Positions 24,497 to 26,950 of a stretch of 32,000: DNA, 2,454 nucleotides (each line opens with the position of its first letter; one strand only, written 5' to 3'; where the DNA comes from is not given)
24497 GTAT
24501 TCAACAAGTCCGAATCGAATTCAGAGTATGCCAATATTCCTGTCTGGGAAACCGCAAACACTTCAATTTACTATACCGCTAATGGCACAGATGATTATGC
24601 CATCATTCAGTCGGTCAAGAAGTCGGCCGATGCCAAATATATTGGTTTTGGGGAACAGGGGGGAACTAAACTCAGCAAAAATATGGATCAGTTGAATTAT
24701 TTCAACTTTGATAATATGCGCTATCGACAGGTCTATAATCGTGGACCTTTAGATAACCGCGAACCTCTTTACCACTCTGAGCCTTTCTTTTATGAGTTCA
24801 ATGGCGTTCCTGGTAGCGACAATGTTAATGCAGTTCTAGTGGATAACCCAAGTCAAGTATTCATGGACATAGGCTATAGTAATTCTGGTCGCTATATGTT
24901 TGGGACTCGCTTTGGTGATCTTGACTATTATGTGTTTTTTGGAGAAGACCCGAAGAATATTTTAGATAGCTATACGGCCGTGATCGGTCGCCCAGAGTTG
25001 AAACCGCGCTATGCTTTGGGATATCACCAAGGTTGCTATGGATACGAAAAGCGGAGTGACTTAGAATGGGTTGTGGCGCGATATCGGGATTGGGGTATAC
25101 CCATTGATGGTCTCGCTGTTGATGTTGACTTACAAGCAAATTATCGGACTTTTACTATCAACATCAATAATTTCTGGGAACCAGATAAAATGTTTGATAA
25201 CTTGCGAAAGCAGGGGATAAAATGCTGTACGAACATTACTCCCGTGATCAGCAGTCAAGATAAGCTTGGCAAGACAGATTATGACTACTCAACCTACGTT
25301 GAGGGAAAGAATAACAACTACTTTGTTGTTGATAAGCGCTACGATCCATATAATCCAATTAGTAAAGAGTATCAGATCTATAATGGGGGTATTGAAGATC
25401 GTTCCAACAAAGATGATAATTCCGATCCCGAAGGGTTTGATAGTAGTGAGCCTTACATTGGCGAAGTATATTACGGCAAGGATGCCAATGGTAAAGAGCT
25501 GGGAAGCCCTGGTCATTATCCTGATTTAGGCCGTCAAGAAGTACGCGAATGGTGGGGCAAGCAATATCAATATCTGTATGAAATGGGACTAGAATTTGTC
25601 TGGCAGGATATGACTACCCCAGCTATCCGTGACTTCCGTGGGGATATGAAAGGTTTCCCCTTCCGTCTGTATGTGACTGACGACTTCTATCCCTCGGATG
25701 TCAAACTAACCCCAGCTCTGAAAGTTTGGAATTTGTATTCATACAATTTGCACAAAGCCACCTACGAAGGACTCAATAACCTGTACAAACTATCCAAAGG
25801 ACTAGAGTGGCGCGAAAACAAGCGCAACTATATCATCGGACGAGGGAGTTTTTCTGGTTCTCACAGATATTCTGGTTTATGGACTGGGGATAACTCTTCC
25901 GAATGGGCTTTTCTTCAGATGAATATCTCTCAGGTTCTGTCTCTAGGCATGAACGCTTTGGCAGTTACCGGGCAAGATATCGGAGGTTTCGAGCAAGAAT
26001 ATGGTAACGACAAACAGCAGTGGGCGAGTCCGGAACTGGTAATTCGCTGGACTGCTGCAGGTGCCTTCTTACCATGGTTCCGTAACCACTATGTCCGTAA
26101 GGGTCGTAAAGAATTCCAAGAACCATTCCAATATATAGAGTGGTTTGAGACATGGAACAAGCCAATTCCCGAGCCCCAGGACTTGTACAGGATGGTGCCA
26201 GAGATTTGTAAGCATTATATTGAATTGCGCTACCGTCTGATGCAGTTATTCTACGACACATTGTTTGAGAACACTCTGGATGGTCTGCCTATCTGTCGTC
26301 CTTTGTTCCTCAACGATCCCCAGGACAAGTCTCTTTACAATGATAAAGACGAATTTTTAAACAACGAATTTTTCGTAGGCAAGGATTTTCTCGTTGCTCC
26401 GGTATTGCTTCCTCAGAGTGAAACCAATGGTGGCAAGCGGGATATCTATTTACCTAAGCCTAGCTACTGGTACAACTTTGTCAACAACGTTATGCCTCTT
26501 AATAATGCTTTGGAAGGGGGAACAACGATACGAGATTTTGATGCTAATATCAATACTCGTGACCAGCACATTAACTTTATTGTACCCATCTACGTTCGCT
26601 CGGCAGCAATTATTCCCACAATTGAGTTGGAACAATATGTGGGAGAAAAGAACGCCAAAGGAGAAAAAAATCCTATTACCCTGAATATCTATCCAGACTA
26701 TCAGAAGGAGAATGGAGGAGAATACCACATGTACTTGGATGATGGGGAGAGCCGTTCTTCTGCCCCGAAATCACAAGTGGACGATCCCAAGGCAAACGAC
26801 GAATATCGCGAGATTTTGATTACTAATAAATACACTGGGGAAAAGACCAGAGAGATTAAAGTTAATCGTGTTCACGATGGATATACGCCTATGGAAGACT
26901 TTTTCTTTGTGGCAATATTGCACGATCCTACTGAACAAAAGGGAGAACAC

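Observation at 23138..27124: GH31 enzyme with a lyase-like WQDMT nucleophile block, paired with a cupin-like ORF: possible anhydrofructose-type glycogen catabolism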

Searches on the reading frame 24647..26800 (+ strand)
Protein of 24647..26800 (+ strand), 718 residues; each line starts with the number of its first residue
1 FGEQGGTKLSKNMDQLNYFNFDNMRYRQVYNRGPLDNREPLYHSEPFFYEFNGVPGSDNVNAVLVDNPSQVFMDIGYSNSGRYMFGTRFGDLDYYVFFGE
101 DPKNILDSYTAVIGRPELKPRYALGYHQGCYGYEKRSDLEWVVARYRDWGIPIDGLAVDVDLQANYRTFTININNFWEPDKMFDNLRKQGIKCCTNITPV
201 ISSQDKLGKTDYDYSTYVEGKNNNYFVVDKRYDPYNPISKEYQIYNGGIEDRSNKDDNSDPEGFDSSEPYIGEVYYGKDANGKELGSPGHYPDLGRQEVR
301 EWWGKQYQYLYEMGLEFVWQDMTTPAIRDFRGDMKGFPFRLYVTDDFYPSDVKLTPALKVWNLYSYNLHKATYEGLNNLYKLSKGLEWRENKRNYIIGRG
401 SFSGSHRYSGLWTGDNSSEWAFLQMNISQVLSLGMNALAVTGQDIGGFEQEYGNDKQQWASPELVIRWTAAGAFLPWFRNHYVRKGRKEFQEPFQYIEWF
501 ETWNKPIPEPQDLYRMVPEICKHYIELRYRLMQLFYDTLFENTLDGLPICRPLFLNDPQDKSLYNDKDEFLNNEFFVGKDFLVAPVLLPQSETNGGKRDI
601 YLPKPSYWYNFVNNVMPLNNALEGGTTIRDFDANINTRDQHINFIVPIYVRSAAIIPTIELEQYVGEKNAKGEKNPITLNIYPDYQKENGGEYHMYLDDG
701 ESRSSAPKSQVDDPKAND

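Call 36: search_solved_structures(query=window:24647-26800:+, max_evalue=1e-30, show_alignments=5)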
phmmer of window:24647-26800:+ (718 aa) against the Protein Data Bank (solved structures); distinct sequences matched with E-value up to 1e-30: 28.
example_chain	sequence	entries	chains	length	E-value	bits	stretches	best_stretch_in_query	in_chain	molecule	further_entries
9kz6_A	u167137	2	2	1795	4.6e-55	190.8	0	41-224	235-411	Maltase-glucoamylase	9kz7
2x2h_A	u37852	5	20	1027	6.3e-53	183.7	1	337-706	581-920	ALPHA-1,4-GLUCAN LYASE ISOZYME 1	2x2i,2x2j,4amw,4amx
3nuk_A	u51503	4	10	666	1.2e-47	166.3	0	289-667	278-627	ALPHA-GLUCOSIDASE | Glycosyl hydrolase, family 31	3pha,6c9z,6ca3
3m46_A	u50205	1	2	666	4.3e-47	164.4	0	289-667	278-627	Uncharacterized protein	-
3n04_A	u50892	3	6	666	4.6e-47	164.3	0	289-667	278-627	alpha-glucosidase | Glycosyl hydrolase, family 31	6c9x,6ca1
3w37_A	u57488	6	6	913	3.6e-46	161.4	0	286-615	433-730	Alpha-glucosidase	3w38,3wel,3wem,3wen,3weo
3m6d_A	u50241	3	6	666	4.6e-46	161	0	289-667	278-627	Uncharacterized protein | alpha-glucosidase GH31 family | alpha-Glucosidase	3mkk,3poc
3nsx_A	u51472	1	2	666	6.1e-46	160.6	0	289-667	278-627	alpha-glucosidase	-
2g3m_A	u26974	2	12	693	3.4e-40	141.6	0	281-615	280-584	Alpha-glucosidase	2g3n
8d43_A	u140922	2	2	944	2.1e-37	132.4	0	286-611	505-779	Neutral alpha-glucosidase AB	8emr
8cb1_A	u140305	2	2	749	2.2e-37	132.3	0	287-589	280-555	Lysosomal alpha-glucosidase (70 kDa)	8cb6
5djw_A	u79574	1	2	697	4.2e-37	131.4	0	277-588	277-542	Alpha-glucosidase II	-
5nn3_A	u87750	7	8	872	6.1e-37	130.8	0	287-589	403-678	Lysosomal alpha-glucosidase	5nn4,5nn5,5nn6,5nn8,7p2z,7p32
5kzw_A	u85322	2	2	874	6.2e-37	130.8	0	287-589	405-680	Lysosomal alpha-glucosidase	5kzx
9gsv_A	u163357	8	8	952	9.1e-37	130.3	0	287-589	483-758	Lysosomal alpha-glucosidase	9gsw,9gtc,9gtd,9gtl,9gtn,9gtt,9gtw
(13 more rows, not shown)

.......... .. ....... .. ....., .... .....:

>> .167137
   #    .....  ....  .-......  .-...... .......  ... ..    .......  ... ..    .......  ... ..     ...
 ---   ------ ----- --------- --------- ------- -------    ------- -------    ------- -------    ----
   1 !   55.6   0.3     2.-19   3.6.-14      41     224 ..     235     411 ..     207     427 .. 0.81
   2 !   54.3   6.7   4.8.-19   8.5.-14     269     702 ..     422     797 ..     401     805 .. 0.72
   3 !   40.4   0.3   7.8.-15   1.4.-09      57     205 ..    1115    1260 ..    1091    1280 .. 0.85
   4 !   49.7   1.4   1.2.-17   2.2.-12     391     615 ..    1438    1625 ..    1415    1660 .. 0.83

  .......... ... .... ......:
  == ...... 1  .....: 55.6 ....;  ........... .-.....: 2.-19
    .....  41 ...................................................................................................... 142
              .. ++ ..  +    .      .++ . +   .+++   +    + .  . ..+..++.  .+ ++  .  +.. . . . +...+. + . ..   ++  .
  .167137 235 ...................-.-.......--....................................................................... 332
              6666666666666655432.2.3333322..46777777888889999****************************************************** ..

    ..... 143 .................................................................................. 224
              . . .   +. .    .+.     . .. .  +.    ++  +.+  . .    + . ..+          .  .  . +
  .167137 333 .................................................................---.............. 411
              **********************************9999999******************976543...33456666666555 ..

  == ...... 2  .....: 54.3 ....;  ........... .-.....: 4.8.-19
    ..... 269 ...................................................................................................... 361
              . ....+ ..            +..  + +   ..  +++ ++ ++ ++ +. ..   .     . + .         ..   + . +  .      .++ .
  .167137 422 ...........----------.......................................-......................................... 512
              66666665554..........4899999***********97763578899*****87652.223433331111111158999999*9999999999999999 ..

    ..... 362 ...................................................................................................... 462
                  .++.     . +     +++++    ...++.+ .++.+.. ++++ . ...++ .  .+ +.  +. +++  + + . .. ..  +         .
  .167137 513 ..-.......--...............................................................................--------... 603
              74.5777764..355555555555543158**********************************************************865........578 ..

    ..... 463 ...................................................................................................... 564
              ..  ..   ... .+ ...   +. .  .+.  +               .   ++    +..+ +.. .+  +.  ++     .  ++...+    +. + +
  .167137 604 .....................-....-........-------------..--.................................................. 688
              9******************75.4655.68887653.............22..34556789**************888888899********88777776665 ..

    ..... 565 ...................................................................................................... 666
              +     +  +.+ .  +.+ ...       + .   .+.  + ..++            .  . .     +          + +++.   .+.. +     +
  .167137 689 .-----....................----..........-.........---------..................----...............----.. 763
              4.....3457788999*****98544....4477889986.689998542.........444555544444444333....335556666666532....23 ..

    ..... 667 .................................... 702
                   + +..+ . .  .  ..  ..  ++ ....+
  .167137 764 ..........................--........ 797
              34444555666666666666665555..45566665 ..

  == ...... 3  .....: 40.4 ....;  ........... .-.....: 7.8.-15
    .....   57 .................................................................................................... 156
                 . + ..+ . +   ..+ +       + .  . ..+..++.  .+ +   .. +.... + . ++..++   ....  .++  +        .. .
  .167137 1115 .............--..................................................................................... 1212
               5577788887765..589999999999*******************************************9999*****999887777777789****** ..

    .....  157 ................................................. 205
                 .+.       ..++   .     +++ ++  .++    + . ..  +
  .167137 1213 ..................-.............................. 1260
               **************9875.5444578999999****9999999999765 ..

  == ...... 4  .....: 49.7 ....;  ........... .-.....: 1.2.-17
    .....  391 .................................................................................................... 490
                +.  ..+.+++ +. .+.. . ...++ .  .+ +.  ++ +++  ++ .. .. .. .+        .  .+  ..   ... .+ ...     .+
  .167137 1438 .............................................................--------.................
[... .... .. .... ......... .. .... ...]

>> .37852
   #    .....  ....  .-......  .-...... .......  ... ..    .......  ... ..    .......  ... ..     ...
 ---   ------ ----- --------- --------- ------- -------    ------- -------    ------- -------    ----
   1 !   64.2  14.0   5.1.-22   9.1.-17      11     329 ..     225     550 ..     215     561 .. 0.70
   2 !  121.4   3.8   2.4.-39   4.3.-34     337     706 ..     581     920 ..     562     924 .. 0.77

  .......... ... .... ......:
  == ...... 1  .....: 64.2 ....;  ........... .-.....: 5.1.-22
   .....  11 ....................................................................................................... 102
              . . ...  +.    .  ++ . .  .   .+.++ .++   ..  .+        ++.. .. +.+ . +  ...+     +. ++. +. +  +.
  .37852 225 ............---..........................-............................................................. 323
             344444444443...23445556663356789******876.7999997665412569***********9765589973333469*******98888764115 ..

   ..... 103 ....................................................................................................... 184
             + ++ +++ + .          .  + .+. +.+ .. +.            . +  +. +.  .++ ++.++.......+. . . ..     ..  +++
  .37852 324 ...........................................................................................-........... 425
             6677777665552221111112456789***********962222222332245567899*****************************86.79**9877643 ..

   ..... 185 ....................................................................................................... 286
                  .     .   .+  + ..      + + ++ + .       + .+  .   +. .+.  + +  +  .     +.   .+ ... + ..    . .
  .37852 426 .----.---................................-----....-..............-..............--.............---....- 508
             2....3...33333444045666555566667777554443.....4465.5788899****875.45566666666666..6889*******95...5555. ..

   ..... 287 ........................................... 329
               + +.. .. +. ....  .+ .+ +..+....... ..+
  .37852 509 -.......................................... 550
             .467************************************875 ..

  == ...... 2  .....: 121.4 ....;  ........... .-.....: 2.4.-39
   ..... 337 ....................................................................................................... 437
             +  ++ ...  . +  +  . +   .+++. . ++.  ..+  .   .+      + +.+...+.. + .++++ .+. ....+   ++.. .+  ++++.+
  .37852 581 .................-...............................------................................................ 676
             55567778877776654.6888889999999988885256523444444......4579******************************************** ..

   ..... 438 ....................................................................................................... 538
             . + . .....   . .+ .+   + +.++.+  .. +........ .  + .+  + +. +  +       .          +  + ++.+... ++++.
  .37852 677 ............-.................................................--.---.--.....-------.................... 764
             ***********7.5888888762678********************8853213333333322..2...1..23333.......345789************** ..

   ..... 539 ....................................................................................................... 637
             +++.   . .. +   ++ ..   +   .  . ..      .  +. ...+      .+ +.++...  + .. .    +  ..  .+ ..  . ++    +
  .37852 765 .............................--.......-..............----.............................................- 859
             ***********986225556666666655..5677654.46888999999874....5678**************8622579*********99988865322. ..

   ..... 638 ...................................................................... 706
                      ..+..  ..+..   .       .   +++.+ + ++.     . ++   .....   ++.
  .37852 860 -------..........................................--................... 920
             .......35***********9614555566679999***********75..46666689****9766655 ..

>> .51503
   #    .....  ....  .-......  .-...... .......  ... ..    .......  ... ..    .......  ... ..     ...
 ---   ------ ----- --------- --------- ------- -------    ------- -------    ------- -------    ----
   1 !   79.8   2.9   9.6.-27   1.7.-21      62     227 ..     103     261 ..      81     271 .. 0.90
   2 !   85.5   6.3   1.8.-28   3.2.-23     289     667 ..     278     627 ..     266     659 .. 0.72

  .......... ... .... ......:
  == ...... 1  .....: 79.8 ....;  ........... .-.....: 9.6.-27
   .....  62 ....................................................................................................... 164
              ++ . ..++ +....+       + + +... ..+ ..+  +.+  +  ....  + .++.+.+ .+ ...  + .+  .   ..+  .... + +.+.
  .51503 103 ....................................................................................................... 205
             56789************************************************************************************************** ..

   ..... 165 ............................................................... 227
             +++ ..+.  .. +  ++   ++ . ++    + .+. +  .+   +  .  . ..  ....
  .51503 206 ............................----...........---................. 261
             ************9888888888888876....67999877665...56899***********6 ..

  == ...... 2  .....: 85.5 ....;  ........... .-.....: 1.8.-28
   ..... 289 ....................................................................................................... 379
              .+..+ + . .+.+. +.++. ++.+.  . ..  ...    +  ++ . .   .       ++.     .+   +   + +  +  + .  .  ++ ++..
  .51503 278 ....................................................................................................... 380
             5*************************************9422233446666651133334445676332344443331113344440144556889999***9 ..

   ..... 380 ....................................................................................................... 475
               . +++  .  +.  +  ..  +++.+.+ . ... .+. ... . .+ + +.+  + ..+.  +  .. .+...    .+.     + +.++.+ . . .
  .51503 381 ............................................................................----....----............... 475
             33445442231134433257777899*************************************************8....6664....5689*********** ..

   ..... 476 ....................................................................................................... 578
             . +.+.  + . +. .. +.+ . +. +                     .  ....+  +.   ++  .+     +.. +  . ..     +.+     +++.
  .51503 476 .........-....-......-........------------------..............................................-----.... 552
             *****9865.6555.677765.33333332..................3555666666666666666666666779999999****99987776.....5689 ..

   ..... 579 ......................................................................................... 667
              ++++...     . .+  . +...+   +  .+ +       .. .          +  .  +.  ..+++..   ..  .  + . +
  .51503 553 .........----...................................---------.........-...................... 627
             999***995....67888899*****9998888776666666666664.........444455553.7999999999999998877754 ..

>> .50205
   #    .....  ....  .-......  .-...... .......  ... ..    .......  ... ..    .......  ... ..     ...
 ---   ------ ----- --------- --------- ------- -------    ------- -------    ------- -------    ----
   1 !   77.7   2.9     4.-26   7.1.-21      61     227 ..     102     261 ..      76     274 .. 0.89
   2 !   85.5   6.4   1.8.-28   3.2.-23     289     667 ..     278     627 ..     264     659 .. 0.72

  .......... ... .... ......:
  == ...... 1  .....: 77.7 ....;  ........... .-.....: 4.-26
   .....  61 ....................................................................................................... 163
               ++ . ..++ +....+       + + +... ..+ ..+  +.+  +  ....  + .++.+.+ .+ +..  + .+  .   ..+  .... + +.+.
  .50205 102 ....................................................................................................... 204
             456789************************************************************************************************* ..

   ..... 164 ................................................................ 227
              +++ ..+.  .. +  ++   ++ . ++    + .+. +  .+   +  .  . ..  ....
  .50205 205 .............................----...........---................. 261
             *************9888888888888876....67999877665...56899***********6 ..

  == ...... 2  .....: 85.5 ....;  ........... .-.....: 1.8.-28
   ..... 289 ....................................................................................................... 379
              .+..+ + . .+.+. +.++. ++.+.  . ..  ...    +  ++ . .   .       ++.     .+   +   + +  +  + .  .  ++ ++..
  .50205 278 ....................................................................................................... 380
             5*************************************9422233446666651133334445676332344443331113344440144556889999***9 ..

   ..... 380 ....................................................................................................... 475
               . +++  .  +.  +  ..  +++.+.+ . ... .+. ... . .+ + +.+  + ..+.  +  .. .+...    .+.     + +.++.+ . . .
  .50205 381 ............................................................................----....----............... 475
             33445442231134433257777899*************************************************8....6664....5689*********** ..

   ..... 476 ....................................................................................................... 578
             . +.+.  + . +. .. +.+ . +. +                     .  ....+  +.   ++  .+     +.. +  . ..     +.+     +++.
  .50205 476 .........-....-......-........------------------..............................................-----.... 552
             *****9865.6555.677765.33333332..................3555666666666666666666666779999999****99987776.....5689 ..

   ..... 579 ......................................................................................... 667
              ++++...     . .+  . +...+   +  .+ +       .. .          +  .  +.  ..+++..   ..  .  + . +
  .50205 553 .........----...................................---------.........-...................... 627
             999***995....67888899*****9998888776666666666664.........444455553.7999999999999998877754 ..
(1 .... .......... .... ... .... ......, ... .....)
